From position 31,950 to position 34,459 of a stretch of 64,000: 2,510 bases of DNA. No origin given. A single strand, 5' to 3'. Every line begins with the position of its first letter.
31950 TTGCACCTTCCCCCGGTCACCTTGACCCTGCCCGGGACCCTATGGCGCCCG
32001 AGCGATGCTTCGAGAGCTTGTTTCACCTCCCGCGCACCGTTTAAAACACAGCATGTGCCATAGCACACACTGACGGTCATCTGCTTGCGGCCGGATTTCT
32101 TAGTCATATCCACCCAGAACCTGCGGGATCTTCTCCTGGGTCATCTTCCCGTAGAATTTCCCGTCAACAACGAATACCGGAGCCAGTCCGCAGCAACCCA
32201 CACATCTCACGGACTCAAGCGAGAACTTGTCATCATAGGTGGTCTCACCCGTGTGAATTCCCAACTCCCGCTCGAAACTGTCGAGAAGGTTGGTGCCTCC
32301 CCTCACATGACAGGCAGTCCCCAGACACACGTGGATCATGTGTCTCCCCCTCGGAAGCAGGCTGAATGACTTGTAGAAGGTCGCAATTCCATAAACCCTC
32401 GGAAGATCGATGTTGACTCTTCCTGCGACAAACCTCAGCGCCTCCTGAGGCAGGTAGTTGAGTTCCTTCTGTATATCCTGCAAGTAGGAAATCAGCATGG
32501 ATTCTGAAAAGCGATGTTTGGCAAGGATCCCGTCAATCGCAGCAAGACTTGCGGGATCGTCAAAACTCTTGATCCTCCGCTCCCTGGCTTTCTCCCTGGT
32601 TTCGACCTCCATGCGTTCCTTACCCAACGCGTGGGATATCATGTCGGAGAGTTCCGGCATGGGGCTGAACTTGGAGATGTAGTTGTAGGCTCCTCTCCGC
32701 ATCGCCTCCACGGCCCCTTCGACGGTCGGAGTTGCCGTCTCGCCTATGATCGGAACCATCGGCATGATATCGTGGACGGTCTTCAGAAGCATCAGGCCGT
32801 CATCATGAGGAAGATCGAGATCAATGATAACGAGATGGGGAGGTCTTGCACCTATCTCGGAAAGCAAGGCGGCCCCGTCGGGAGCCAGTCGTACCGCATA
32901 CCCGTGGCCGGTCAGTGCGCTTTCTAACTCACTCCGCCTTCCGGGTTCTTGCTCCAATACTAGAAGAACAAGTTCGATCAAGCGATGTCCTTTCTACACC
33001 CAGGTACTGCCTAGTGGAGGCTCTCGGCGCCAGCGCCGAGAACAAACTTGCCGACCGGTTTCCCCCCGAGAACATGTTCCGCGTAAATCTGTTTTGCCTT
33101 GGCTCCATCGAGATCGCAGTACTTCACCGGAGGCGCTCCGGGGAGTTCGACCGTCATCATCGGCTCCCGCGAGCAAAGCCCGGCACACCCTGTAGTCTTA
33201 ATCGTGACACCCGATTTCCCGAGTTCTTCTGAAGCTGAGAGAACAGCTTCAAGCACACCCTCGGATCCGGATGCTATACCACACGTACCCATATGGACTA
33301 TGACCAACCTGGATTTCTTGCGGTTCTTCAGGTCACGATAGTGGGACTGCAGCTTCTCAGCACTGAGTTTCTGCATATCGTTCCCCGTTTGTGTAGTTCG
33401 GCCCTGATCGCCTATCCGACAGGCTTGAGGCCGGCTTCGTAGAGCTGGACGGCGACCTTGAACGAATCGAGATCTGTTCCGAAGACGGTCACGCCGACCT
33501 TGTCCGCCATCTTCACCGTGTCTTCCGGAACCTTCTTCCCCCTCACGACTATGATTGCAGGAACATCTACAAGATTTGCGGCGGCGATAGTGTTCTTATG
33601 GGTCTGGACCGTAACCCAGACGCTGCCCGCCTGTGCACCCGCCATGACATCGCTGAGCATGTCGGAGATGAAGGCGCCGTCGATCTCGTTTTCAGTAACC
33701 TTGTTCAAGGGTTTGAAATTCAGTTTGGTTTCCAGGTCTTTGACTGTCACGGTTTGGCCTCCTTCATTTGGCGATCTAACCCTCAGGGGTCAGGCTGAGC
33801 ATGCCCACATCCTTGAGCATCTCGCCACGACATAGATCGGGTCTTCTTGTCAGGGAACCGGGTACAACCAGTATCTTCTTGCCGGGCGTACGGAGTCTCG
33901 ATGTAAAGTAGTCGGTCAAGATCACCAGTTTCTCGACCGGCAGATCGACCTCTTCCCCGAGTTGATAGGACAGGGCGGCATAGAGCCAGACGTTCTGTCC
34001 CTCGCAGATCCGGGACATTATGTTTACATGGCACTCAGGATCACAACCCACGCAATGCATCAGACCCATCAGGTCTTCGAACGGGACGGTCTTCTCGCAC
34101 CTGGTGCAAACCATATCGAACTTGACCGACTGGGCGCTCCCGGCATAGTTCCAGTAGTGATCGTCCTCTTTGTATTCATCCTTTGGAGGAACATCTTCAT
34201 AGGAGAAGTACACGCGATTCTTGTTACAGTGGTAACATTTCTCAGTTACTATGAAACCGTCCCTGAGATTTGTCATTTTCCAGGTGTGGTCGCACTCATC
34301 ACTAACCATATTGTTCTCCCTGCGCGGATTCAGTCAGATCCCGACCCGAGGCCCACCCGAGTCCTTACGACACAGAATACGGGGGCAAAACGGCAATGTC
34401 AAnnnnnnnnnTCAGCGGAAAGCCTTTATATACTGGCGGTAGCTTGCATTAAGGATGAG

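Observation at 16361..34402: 18-kb operon combining NuoEF-type diaphorase, NfnB-like subunit, four HdrA paralogues, two MvhD and an HdrD-like CCG protein, with no recognisable catalytic partner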

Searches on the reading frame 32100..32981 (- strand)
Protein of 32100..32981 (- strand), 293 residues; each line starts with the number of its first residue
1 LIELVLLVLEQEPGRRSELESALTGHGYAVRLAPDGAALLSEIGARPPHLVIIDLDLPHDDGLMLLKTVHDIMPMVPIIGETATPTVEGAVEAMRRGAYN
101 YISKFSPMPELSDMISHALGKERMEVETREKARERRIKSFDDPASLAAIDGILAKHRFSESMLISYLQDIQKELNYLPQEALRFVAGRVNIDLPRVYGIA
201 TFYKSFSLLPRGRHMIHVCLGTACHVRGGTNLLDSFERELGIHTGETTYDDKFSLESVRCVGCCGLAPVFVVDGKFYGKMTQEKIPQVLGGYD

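Call 4: search_protein_families(library=pfam, proteins=[window:32100-32981:-], max_evalue=0.01)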
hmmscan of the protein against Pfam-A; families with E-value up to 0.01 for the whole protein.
window:32100-32981:- (293 aa): 2 families
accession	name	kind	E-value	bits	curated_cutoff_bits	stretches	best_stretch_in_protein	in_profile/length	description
PF01257.25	2Fe-2S_thioredx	-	2.9e-47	160.6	24.8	1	150-291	2-143/145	Thioredoxin-like [2Fe-2S] ferredoxin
PF00072.30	Response_reg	-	1.2e-17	64.5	30.2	1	7-115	2-110/111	Response regulator receiver domain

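Call 81: find_homologous_proteins(query=window:32100-32981:-, max_evalue=1e-10)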
Query window:32100-32981:- (293 aa): 796 proteins with E <= 1e-10 among 3553 candidates; the best 120 are listed.
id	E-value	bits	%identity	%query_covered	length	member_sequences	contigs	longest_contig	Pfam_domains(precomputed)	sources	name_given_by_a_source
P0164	5.1e-193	658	100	100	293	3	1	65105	PF01257.26,PF00072.31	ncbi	-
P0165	4.8e-172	589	89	97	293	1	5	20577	PF01257.26,PF00072.31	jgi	jgi:NADH-quinone oxidoreductase subunit E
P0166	5.0e-172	589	89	100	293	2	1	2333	PF01257.26,PF00072.31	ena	-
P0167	2.3e-152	524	79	100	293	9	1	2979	PF01257.26,PF00072.31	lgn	-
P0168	5.3e-152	523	78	100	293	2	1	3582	PF01257.26,PF00072.31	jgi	jgi:NADH-quinone oxidoreductase subunit E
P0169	2.7e-150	517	76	100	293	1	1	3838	PF01257.26,PF00072.31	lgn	-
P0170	5.8e-150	516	76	97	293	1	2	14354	PF01257.26,PF00072.31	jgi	jgi:NADH-quinone oxidoreductase subunit E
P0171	2.3e-148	511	76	100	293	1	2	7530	PF01257.26,PF00072.31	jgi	jgi:NADH-quinone oxidoreductase subunit E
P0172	3.7e-148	510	76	100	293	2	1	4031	PF01257.26,PF00072.31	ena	-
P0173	4.0e-148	510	76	100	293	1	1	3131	PF01257.26,PF00072.31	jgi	-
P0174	1.9e-145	502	75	100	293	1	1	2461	PF01257.26,PF00072.31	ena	-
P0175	3.8e-145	501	75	100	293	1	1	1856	PF01257.26,PF00072.31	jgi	jgi:NADH-quinone oxidoreductase subunit E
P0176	1.2e-144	499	74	100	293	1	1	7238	PF01257.26,PF00072.31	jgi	jgi:NADH:ubiquinone oxidoreductase subunit E/CheY-like chemotaxis protein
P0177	2.4e-144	498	74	100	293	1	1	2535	PF01257.26,PF00072.31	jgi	jgi:NADH:ubiquinone oxidoreductase subunit E/CheY-like chemotaxis protein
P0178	3.0e-144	498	74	100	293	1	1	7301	PF01257.26,PF00072.31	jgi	jgi:NADH-quinone oxidoreductase subunit E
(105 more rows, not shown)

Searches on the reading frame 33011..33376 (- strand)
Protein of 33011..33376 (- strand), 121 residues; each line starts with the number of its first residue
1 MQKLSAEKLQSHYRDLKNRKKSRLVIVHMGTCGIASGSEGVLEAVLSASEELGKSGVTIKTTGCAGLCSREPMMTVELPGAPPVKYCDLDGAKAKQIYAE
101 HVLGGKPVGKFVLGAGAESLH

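Call 4: search_protein_families(library=pfam, proteins=[window:33011-33376:-], max_evalue=0.01)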
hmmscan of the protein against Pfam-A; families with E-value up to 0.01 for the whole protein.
window:33011-33376:- (121 aa): 1 family
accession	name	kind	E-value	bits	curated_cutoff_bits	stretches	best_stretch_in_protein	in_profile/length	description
PF01257.25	2Fe-2S_thioredx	-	0.00064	20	24.8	1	5-78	47-126/145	Thioredoxin-like [2Fe-2S] ferredoxin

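Call 55: search_protein_families(library=ncbifam, proteins=[window:33011-33376:-], max_evalue=0.001)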
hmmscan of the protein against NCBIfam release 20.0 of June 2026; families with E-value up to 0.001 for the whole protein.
window:33011-33376:- (121 aa): 1 family
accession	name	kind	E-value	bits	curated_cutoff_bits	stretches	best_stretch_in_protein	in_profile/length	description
NF041612.1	fdxn_Clost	equivalog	0.0001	22.8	150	1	37-110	28-99/102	2Fe-2S ferredoxin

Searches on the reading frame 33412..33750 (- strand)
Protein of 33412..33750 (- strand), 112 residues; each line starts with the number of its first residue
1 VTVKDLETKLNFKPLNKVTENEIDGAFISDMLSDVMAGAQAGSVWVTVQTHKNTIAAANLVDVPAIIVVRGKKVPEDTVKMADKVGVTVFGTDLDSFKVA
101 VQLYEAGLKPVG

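Call 4: search_protein_families(library=pfam, proteins=[window:33412-33750:-], max_evalue=0.01)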
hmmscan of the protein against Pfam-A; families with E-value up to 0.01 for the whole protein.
window:33412-33750:- (112 aa): 2 families
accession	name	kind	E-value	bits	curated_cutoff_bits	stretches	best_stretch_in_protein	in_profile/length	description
PF07085.17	DRTGG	-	5.6e-05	23.4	25.2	1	41-103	40-102/105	DRTGG domain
PF02603.21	Hpr_kinase_N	-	0.00015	22.2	24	1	61-99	79-117/125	HPr Serine kinase N terminus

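Call 55: search_protein_families(library=ncbifam, proteins=[window:33412-33750:-], max_evalue=0.001)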
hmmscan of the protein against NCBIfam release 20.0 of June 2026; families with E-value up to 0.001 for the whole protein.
window:33412-33750:- (112 aa): 0 families

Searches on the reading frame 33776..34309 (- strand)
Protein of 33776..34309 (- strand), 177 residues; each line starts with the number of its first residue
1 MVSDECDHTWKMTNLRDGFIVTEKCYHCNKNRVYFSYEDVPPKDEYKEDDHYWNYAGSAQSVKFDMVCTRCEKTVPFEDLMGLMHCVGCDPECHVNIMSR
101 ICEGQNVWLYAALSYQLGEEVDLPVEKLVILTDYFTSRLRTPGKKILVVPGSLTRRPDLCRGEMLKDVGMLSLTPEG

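Call 4: search_protein_families(library=pfam, proteins=[window:33776-34309:-], max_evalue=0.01)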
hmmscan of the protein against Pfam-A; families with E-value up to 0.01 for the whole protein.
window:33776-34309:- (177 aa): 0 families

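Call 50: find_homologous_proteins(query=window:33776-34309:-, max_evalue=0.001)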
Query window:33776-34309:- (177 aa): 43 proteins with E <= 0.001 among 53 candidates.
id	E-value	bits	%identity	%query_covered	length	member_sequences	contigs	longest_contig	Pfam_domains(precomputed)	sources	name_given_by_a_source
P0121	8.7e-108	376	87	100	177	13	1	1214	-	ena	-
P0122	2.3e-100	352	82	99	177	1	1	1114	-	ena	-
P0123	3.1e-97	342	82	99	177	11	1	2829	-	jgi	jgi:hypothetical protein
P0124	4.2e-97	341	81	99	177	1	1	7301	-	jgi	jgi:hypothetical protein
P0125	8.0e-97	340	81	99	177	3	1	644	-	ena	-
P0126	5.0e-96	338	79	99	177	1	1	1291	-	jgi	jgi:hypothetical protein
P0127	3.5e-95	335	77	99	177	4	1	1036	-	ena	-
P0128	1.2e-94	333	79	99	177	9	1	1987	-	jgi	jgi:hypothetical protein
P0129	1.8e-94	333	80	99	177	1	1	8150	-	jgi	jgi:hypothetical protein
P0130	2.7e-94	332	77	99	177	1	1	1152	-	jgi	jgi:hypothetical protein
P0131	1.1e-93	330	80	99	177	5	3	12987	-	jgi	jgi:hypothetical protein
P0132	1.4e-93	330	77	99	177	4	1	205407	-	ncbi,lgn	-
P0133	5.6e-92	325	76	99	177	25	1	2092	-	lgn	-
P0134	1.5e-91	323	76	99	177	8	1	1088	-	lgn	-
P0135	2.1e-91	323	74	99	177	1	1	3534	-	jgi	jgi:hypothetical protein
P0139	1.2e-88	314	73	100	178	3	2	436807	-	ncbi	ncbi:MAG: hypothetical protein ACUVUU_03345 [bacterium]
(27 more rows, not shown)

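Call 51: find_encoding_contigs(protein=P0132, flank=10000, max_places=1)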
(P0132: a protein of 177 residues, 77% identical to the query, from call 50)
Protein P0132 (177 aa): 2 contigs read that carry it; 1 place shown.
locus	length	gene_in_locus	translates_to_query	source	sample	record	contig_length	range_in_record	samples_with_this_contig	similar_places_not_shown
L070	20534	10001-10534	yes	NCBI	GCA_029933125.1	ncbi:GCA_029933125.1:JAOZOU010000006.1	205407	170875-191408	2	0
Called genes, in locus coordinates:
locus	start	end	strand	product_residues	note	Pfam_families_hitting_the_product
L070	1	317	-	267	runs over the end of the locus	-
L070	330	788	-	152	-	-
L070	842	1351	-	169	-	-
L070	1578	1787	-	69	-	-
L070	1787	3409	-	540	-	PF16241:DUF4900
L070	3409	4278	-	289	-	-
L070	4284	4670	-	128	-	-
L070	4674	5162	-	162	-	PF07963:N_methyl (weak), PF12019:GspH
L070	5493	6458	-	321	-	PF04055:Radical_SAM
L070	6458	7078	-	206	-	PF01209:Ubie_methyltran (faint), PF13489:Methyltransf_23, PF08241:Methyltransf_11, PF13649:Methyltransf_25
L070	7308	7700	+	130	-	PF00210:Ferritin, PF02915:Rubrerythrin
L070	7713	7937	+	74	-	-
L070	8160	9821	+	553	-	PF11551:Omp28 (weak), PF18962:Por_Secre_tail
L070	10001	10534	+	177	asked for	-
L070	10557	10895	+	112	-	PF07085:DRTGG (weak)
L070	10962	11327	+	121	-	-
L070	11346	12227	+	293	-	PF00072:Response_reg, PF01257:2Fe-2S_thioredx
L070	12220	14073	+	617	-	PF01257:2Fe-2S_thioredx, PF01512:Complex1_51K, PF10531:SLBB (weak), PF10589:NADH_4Fe-4S, PF00037:Fer4, PF13237:Fer4_10, PF12838:Fer4_7 (weak), PF13187:Fer4_9, +4 more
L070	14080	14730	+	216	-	PF13510:Fer2_4, PF14697:Fer4_21 (faint), PF13237:Fer4_10 (faint), PF12838:Fer4_7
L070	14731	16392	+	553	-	PF01266:DAO (weak), PF07992:Pyr_redox_2, PF12831:FAD_oxidored (weak), PF13450:NAD_binding_8, PF13237:Fer4_10 (weak), PF14697:Fer4_21, PF12838:Fer4_7, PF13187:Fer4_9, +7 more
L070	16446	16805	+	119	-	PF02662:FlpD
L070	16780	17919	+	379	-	PF13183:Fer4_8, PF13237:Fer4_10 (weak), PF13187:Fer4_9 (weak), PF13534:Fer4_17, PF02754:CCG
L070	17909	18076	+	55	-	PF00890:FAD_binding_2 (weak), PF01134:GIDA (weak), PF01266:DAO (weak), PF07992:Pyr_redox_2 (weak), PF12831:FAD_oxidored, PF13450:NAD_binding_8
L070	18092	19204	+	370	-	PF12838:Fer4_7 (weak), PF07992:Pyr_redox_2 (weak)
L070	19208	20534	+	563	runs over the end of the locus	PF00890:FAD_binding_2 (weak), PF01266:DAO (weak), PF07992:Pyr_redox_2, PF12831:FAD_oxidored (weak), PF13450:NAD_binding_8 (weak), PF00037:Fer4, PF13237:Fer4_10, PF14697:Fer4_21, +6 more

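Call 52: find_encoding_contigs(protein=P0139, flank=10000, max_places=1)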
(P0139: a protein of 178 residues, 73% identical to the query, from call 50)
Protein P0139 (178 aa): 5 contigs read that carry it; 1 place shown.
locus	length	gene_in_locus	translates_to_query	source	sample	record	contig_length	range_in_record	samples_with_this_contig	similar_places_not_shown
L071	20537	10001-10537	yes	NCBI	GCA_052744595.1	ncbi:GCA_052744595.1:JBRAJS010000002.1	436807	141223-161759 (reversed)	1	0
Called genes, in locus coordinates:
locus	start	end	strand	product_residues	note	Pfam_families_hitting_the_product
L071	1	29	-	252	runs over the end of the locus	-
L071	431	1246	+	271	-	PF00795:CN_hydrolase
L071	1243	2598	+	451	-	PF00890:FAD_binding_2 (faint), PF01266:DAO (faint), PF03486:HI0933_like (faint), PF07992:Pyr_redox_2, PF13450:NAD_binding_8 (faint), PF13738:Pyr_redox_3 (weak), PF00070:Pyr_redox, PF02852:Pyr_redox_dim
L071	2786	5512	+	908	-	PF00989:PAS, PF13188:PAS_8, PF13426:PAS_9 (weak), PF00512:HisKA, PF02518:HATPase_c, PF00072:Response_reg, PF01627:Hpt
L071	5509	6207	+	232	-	PF00072:Response_reg, PF00512:HisKA (weak)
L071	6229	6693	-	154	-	PF02915:Rubrerythrin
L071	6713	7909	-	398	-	PF00753:Lactamase_B, PF19583:ODP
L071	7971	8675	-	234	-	PF01613:Flavin_Reduct, PF00301:Rubredoxin, PF21349:RUBY_RBDX (faint)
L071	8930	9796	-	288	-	PF02899:Phage_int_SAM_1 (weak), PF13495:Phage_int_SAM_4, PF00589:Phage_integrase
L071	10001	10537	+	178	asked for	-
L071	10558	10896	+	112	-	PF07085:DRTGG (weak)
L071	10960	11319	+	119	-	-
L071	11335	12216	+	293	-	PF00072:Response_reg, PF01257:2Fe-2S_thioredx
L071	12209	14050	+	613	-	PF01512:Complex1_51K, PF10531:SLBB (weak), PF10589:NADH_4Fe-4S, PF00037:Fer4, PF13237:Fer4_10, PF12838:Fer4_7 (weak), PF13187:Fer4_9, PF00037:Fer4 (weak), +3 more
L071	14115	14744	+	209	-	PF00111:Fer2, PF13510:Fer2_4, PF14697:Fer4_21 (faint), PF13237:Fer4_10 (faint), PF12838:Fer4_7 (weak)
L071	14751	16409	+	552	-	PF00070:Pyr_redox (weak), PF00890:FAD_binding_2 (weak), PF01266:DAO (weak), PF07992:Pyr_redox_2, PF13450:NAD_binding_8, PF12838:Fer4_7, PF13187:Fer4_9, PF14697:Fer4_21, +6 more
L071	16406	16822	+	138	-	PF02662:FlpD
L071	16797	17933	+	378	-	PF13183:Fer4_8, PF13187:Fer4_9, PF13534:Fer4_17, PF02754:CCG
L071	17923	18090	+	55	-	PF01494:FAD_binding_3 (weak), PF01946:Thi4 (weak), PF00070:Pyr_redox (weak), PF00890:FAD_binding_2 (weak), PF01134:GIDA (weak), PF01266:DAO, PF12831:FAD_oxidored, PF13450:NAD_binding_8, +1 more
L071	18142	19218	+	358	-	PF07992:Pyr_redox_2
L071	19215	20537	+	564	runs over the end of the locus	PF13738:Pyr_redox_3 (weak), PF00890:FAD_binding_2 (weak), PF07992:Pyr_redox_2, PF12831:FAD_oxidored, PF13450:NAD_binding_8, PF00037:Fer4, PF12837:Fer4_6, PF14697:Fer4_21, +6 more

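Call 55: search_protein_families(library=ncbifam, proteins=[window:33776-34309:-], max_evalue=0.001)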
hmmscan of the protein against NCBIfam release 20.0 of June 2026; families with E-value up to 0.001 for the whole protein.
window:33776-34309:- (177 aa): 0 families

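Call 58: predict_structure(alignment_id=A2)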
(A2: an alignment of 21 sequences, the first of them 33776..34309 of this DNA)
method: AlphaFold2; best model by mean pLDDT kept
length: 177 residues; sequences in the alignment: 21
mean_pLDDT: 78.6   pTM: 0.73
mean pLDDT of the five models: 78.6, 71.7, 70.6, 56.4, 54.2
residues with pLDDT >= 90: 25; 70-90: 115; 50-70: 27; < 50: 10
segments of 3 or more residues with pLDDT < 50: 1-3, 172-177
pLDDT, mean of each block of 10 residues (from residue 1): 62 82 83 74 79 80 85 82 80 88 90 78 89 88 89 74 58 42
secondary structure, 60 per line:
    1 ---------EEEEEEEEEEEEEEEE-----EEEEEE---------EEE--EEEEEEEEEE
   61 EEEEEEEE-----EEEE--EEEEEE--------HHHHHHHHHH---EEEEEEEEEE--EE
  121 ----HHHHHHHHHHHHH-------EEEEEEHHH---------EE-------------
elements in order: E10-25 E31-36 E46-48 E51-68 E74-77 E80-85 H94-103 E107-116 H125-137 E145-150

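Call 62: fold_search(model_id=the predicted structure, library=pdb)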
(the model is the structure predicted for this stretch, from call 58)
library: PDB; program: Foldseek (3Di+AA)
matches with E <= 10: 420; with E <= 0.001: 0
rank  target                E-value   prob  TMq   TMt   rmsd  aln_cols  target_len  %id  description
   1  8q67_A                6.6e-02  0.18  0.16  0.07  14.9       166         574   13  Crystal structure of a homohexameric MCM from M. acidophilum (released 2025-03-12)
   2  6sg9_DB               8.4e-02  0.93  0.24  0.08   5.6        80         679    6  Head domain of the mt-SSU assemblosome from Trypanosoma brucei (released 2019-09-18)
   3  8q67_B                1.2e-01  0.15  0.17  0.07  14.9       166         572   13  Crystal structure of a homohexameric MCM from M. acidophilum (released 2025-03-12)
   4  8q67_C                1.6e-01  0.23  0.17  0.07  12.6       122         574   13  Crystal structure of a homohexameric MCM from M. acidophilum (released 2025-03-12)
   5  8rif_7                1.7e-01  0.51  0.19  0.06  10.3       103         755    9  Cryo-EM structure of the MCM double hexamer loaded onto dsDNA. (released 2025-01-01)
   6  8q67_D                1.8e-01  0.21  0.16  0.07  12.5       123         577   13  Crystal structure of a homohexameric MCM from M. acidophilum (released 2025-03-12)
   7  8ouw_3                1.8e-01  0.09  0.16  0.06  17.5       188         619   12  Cryo-EM structure of CMG helicase bound to TIM-1/TIPN-1 and homodimeric DNSN-1 on fork DNA (Caenorhabditis elegans) (released 2023-08-16)
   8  8q67_E                2.0e-01  0.12  0.17  0.07  14.6       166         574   13  Crystal structure of a homohexameric MCM from M. acidophilum (released 2025-03-12)
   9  2xdp                  2.1e-01  0.72  0.23  0.31   6.3        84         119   11  Crystal structure of the tudor domain of human JMJD2C (released 2010-06-09)
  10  8rig_7                2.1e-01  0.15  0.19  0.07  16.8       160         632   11  Cryo-EM structure of an MCM helicase single hexamer loaded onto dsDNA. (released 2025-01-01)
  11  9e2w_7                2.1e-01  0.12  0.20  0.07  17.9       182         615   11  Cryo-EM structure of yeast CMG helicase stalled at G4-containing DNA template, state 1 (released 2025-03-26)
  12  7p30_7                2.4e-01  0.14  0.20  0.07  17.0       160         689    9  3.0 A resolution structure of a DNA-loaded MCM double hexamer (released 2022-02-02)
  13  9e2z_7                2.4e-01  0.11  0.19  0.07  18.1       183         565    8  Cryo-EM structure of human CMG helicase stalled at G4-containing DNA template (released 2025-03-26)
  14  7dm4_MODEL_1_A        3.0e-01  0.82  0.27  0.31   5.2        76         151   13  Solution structure of ARID4B Tudor domain (released 2021-03-10)
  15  8b9d_7                3.0e-01  0.14  0.20  0.08  16.6       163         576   10  Human replisome bound by Pol Alpha (released 2023-08-09)
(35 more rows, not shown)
